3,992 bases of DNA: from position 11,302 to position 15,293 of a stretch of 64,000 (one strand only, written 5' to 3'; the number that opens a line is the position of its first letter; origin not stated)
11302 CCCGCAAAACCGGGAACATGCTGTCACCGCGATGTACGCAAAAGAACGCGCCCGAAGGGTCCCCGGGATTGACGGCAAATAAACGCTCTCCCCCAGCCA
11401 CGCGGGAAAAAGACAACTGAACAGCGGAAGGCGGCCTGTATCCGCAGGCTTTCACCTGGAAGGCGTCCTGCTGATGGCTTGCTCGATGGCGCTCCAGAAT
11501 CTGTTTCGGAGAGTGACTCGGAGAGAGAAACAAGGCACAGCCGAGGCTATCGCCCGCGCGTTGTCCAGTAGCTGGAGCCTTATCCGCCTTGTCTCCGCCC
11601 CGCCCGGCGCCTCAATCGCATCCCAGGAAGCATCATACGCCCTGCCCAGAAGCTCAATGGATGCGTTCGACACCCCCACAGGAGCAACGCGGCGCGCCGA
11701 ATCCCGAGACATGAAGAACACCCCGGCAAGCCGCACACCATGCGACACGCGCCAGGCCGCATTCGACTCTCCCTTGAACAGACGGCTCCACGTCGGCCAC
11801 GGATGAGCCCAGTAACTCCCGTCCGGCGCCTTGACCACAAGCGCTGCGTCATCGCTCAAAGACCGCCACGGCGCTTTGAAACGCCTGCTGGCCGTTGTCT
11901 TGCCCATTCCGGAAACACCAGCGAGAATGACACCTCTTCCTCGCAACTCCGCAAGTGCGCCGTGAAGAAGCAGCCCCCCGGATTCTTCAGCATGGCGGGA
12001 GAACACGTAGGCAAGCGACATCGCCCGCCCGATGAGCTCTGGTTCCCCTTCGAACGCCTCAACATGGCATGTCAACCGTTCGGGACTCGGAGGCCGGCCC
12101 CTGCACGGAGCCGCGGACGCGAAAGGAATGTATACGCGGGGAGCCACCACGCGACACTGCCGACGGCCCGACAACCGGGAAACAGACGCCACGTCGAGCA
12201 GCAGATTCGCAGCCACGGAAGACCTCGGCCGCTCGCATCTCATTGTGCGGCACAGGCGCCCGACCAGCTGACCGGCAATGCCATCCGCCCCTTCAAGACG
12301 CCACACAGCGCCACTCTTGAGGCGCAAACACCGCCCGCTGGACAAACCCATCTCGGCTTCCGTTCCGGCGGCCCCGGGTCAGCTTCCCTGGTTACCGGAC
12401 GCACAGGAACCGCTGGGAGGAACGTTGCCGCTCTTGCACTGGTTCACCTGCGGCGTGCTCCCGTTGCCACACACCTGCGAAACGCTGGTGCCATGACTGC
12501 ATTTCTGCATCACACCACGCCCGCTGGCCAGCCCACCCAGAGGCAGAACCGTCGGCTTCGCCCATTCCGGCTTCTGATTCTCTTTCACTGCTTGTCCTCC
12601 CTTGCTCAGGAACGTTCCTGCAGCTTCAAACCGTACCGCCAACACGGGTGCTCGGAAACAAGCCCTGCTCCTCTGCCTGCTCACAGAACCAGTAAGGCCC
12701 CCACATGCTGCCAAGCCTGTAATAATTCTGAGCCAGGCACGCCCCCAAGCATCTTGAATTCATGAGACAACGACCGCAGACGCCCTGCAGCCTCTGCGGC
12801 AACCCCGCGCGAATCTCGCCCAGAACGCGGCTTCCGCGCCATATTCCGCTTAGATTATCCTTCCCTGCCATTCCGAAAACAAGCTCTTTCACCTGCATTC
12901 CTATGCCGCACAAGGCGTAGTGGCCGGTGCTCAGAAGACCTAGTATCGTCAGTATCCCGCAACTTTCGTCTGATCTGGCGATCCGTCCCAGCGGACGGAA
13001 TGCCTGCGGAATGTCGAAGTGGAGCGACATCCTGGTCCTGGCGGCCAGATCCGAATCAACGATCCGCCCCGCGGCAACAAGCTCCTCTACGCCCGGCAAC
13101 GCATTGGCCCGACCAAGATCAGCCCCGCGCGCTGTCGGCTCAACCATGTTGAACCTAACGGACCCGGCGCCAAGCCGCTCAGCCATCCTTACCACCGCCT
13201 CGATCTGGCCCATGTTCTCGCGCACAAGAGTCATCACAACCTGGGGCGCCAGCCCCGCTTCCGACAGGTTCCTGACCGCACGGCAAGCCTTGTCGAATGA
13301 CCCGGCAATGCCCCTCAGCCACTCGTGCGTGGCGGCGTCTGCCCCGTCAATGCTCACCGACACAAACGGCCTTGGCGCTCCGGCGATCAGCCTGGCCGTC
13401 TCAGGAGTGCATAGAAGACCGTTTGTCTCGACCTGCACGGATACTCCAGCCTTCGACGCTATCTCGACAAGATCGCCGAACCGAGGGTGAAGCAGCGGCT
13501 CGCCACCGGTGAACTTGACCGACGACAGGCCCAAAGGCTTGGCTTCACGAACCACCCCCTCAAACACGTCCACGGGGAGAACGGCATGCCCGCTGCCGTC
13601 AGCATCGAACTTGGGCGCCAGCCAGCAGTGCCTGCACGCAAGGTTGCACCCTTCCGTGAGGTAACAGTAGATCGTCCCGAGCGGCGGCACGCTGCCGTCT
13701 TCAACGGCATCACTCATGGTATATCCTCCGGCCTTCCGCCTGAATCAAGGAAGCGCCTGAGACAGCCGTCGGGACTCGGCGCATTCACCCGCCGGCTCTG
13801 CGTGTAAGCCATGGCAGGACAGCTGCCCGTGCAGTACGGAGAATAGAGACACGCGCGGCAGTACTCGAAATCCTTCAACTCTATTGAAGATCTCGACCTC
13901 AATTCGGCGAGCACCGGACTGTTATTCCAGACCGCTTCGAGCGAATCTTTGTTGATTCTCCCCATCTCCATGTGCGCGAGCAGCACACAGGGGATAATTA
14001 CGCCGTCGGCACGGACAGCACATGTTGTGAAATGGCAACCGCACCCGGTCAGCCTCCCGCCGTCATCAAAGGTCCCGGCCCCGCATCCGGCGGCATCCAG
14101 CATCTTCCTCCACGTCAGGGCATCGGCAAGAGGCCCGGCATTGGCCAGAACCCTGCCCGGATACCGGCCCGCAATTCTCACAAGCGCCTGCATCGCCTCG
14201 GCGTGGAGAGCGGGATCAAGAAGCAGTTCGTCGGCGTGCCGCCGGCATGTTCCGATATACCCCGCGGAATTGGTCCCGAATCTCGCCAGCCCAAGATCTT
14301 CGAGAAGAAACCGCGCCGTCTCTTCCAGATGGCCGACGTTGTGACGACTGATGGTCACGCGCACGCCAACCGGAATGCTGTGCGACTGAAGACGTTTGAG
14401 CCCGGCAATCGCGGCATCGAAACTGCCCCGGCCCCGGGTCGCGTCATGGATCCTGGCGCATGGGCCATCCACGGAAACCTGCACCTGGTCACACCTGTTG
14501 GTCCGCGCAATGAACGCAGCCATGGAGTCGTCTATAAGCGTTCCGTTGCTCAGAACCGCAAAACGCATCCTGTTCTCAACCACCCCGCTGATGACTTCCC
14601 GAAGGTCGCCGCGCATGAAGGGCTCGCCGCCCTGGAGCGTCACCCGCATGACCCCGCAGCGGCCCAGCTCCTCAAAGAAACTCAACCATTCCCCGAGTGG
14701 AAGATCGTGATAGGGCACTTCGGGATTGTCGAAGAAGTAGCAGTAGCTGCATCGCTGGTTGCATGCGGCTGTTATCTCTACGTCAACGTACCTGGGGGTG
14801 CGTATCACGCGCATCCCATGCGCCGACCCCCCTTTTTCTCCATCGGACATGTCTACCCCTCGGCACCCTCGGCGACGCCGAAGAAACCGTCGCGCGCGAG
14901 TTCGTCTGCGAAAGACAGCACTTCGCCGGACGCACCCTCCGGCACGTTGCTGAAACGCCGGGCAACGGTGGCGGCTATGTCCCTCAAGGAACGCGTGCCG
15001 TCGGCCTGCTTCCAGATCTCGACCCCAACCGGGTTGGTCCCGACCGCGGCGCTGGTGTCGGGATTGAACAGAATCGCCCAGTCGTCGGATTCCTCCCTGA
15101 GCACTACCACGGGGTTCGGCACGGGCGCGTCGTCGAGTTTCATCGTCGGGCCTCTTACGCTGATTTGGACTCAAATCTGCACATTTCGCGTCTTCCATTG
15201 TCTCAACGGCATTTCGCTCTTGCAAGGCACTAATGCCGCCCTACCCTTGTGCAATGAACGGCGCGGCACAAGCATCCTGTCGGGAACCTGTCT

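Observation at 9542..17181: Seven-gene RiPP cassette with two radical-SAM/SPASM maturases, RRE, kinase-like protein, peptidase::nucleotidyltransferase fusion and exporter (SynChlorMet-like)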

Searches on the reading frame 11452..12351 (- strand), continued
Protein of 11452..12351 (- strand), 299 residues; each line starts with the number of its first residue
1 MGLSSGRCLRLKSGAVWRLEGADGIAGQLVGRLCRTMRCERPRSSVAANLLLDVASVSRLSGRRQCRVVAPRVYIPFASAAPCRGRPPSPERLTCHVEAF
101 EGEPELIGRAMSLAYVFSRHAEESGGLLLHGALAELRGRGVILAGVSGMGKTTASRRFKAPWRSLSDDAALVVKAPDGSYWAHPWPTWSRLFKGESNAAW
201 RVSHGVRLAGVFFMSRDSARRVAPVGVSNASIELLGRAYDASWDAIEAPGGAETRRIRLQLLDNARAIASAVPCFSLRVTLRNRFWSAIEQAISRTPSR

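Call 63: fold_search(model_id=the predicted structure, library=pdb)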
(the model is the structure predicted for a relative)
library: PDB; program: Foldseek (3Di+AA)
matches with E <= 10: 276; with E <= 0.001: 91
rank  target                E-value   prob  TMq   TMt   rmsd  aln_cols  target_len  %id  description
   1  2pc9_B                5.6e-08  1.00  0.45  0.29  11.8       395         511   12  Crystal Structure Of ATP-Dependent Phosphoenolpyruvate Carboxykinase From Thermus thermophilus HB8 (released 2007-10-02)
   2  4wie                  6.7e-08  1.00  0.49  0.29   8.8       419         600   12  Crystal structure of apo-PEPCK from Mycobacterium tuberculosis with glycerol (released 2014-10-22)
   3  4wl8                  1.2e-07  1.00  0.47  0.27  10.2       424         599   12  Crystal Structure of Mtb PEPCK in complex with non-hydrolyzable analog of GTP (released 2015-10-21)
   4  2qzy_B                1.3e-07  1.00  0.48  0.28  10.0       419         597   13  The structure of chicken mitochondrial PEPCK in complex with PEP (released 2007-09-04)
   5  4wpv                  1.4e-07  1.00  0.47  0.28   9.6       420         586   12  Crystal Structure of E83A mutant of Mtb PEPCK in complex with Zn2+ and phosphate ion (released 2015-11-04)
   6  1oen                  1.6e-07  1.00  0.45  0.29   9.7       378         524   10  PHOSPHOENOLPYRUVATE CARBOXYKINASE (released 1996-11-08)
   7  4wou                  2.0e-07  1.00  0.48  0.28   9.2       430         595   12  Crystal Structure of Mtb PEPCK in complex with GDP and metals (released 2015-11-04)
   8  4wpu                  2.9e-07  1.00  0.47  0.27  10.1       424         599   12  Crystal Structure of E83A mutant of Mtb PEPCK in complex with PEP and GDP (released 2015-11-04)
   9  9e32                  2.9e-07  1.00  0.45  0.26  10.2       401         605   12  Holo Polaromonas naphthalenivorans phosphoenolpyruvate carboxykinase (released 2025-10-29)
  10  6at3_B                2.9e-07  1.00  0.44  0.28  11.0       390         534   11  E. coli phosphoenolpyruvate carboxykinase Y207F mutant bound to thiosulfate and oxaloacetate (released 2018-08-29)
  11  9a4u_A                2.9e-07  1.00  0.43  0.27  10.4       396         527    9  Integrative model of PCKA-QOX2 by crosslinking MS and deep learning (released 2024-09-18)
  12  6crt                  4.1e-07  1.00  0.45  0.29  11.8       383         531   12  Arg65Gln Mutagenic E.coli PCK (released 2018-04-04)
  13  1k3c                  4.7e-07  1.00  0.45  0.28   9.1       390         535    9  Phosphoenolpyruvate carboxykinase in complex with ADP, AlF3 and Pyruvate (released 2001-12-19)
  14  6asi                  5.0e-07  1.00  0.43  0.28   9.3       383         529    9  E. coli phosphoenolpyruvate carboxykinase G209S mutant bound to methanesulfonate (released 2018-08-29)
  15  1ylh                  5.9e-07  1.00  0.48  0.30   9.3       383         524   11  Crystal Structure of Phosphoenolpyruvate Carboxykinase from Actinobaccilus succinogenes in Complex with Manganese and Py (released 2005-06-28)
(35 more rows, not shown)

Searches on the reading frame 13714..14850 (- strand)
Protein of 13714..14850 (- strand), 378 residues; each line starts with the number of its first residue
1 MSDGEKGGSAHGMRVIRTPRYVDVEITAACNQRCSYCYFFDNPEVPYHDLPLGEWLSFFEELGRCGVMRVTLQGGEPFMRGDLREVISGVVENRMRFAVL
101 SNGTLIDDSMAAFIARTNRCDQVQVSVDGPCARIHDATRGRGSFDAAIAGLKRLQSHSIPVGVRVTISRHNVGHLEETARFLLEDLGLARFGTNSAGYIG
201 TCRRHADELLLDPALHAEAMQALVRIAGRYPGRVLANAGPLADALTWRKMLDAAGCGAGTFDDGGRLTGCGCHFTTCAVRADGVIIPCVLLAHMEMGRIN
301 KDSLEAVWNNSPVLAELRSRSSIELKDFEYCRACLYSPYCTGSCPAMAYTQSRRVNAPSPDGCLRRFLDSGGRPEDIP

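Call 3: search_protein_families(library=ncbifam, proteins=[window:13714-14850:-], max_evalue=0.01)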
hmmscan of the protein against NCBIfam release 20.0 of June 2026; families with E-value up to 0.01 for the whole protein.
window:13714-14850:- (378 aa): 77 families (the best 25 are shown)
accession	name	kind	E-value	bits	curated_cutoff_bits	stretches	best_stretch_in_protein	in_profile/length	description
TIGR04250.1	SCM_rSAM_ScmE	equivalog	1.5e-149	497.8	400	1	18-373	1-356/358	SynChlorMet cassette radical SAM/SPASM protein ScmE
NF050035.1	rSAM_WgK_link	exception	1.4e-41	142.7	650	2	16-181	5-170/367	radical SAM/SPASM peptide maturase WgkB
TIGR03962.1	mycofact_rSAM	equivalog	6.2e-33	114.4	265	2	17-180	9-171/339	mycofactocin radical SAM maturase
NF045574.1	sacti_mat_StsB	exception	1.1e-31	110.3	625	2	22-182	98-256/466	StsB family radical SAM/SPASM domain sactipeptide maturase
TIGR04545.1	rSAM_ahbD_hemeb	equivalog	1.6e-31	110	500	1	23-352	3-325/339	heme b synthase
TIGR04347.1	pseudo_SAM_Halo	equivalog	7.6e-30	104.4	525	1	24-225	42-240/390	TIGR04347 family pseudo-SAM/SPASM protein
TIGR04303.1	GeoRSP_rSAM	equivalog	3.4e-29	102.4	400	1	18-361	3-323/325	GeoRSP system radical SAM/SPASM protein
TIGR04251.1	SCM_rSAM_ScmF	equivalog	3.8e-29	102.2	400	1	26-358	10-335/353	SynChlorMet cassette radical SAM/SPASM protein ScmF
TIGR04051.1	rSAM_NirJ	equivalog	1.3e-28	100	515.45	1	26-209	8-189/354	heme d1 biosynthesis radical SAM protein NirJ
TIGR03913.1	rad_SAM_trio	equivalog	4.3e-26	91.3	591.75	1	19-347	18-338/477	GDL motif peptide-associated radical SAM/SPASM maturase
TIGR04053.2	TIGR04053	equivalog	5.5e-26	91.7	395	2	17-236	5-223/366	TIGR04053 family radical SAM/SPASM domain-containing protein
NF047865.1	rSAM_PapB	equivalog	5.8e-26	91.5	340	1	25-357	8-329/330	PapB family radical SAM/SPASM ranthipeptide maturase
TIGR04054.1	rSAM_NirJ1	equivalog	1.7e-25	89.5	650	1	12-182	29-197/387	putative heme d1 biosynthesis radical SAM protein NirJ1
TIGR04055.1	rSAM_NirJ2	equivalog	5.5e-25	88.6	500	2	25-183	5-162/326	putative heme d1 biosynthesis radical SAM protein NirJ2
TIGR04546.1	rSAM_ahbC_deAc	equivalog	2.6e-23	82.4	650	1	24-200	43-217/390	12,18-didecarboxysiroheme deacetylase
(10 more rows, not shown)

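Call 4: search_protein_families(library=pfam, proteins=[window:13714-14850:-], max_evalue=0.01)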
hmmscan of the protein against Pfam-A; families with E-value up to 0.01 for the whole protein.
window:13714-14850:- (378 aa): 3 families
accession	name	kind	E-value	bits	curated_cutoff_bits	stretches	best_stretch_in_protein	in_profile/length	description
PF04055.27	Radical_SAM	-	1.6e-24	87.4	29.5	1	24-182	1-166/166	Radical SAM superfamily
PF13186.11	SPASM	-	3.3e-09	37.3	21.5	1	270-334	1-66/67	Iron-sulfur cluster-binding domain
PF13353.11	Fer4_12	-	0.0005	20.8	22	1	28-132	13-118/137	4Fe-4S single cluster domain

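Call 33: search_solved_structures(query=window:13714-14850:-, max_evalue=0.00001)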
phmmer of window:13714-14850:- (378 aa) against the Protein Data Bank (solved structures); distinct sequences matched with E-value up to 0.00001: 8.
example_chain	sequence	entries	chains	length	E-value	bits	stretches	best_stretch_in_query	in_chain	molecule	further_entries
6efn_A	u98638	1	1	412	8.9e-17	64.4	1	22-178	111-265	Sporulation killing factor maturation protein SkfB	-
7vob_C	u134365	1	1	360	6.8e-12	48.3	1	10-232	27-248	Cytosylglucuronate decarboxylase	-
7voc_C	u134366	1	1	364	7e-12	48.3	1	10-232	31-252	Cytosylglucuronate decarboxylase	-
5wgg_A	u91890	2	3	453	4e-09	39.2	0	266-363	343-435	Radical SAM domain protein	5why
6c8v_A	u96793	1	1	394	5e-09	38.9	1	13-220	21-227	Coenzyme PQQ synthesis protein E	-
5v1q_A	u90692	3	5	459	3e-08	36.3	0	25-118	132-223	Radical SAM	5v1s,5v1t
4k37_A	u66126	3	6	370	2.7e-07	33.2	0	27-178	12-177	Anaerobic sulfatase-maturating enzyme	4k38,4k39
4k36_A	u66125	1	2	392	3.4e-07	32.8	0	27-178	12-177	Anaerobic sulfatase-maturating enzyme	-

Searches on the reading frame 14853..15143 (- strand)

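Call 3: search_protein_families(library=ncbifam, proteins=[window:14853-15143:-], max_evalue=0.01)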
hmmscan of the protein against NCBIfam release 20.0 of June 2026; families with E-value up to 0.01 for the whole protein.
window:14853-15143:- (96 aa): 4 families
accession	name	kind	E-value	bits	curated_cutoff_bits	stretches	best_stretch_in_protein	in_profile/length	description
TIGR04248.1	SCM_PqqD_rel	equivalog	2.9e-24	85.1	100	1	9-89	2-82/84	SynChlorMet cassette protein ScmD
TIGR03859.1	PQQ_PqqD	equivalog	6.2e-06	26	46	1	24-84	19-76/81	pyrroloquinoline quinone biosynthesis peptide chaperone PqqD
TIGR04302.1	geo_PqqD_fam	equivalog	3e-05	24.4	100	1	32-88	45-100/102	GeoRSP system PqqD family peptide chaperone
NF002535.0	PRK02079.1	equivalog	0.0081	15.9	101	1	36-69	38-71/92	pyrroloquinoline quinone biosynthesis peptide chaperone PqqD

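Call 4: search_protein_families(library=pfam, proteins=[window:14853-15143:-], max_evalue=0.01)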
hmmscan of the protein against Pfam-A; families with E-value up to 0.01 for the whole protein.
window:14853-15143:- (96 aa): 1 family
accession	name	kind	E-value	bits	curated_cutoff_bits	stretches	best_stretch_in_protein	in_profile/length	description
PF05402.18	PqqD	-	1.3e-12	48.3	23.4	1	24-87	3-66/67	Coenzyme PQQ synthesis protein D (PqqD)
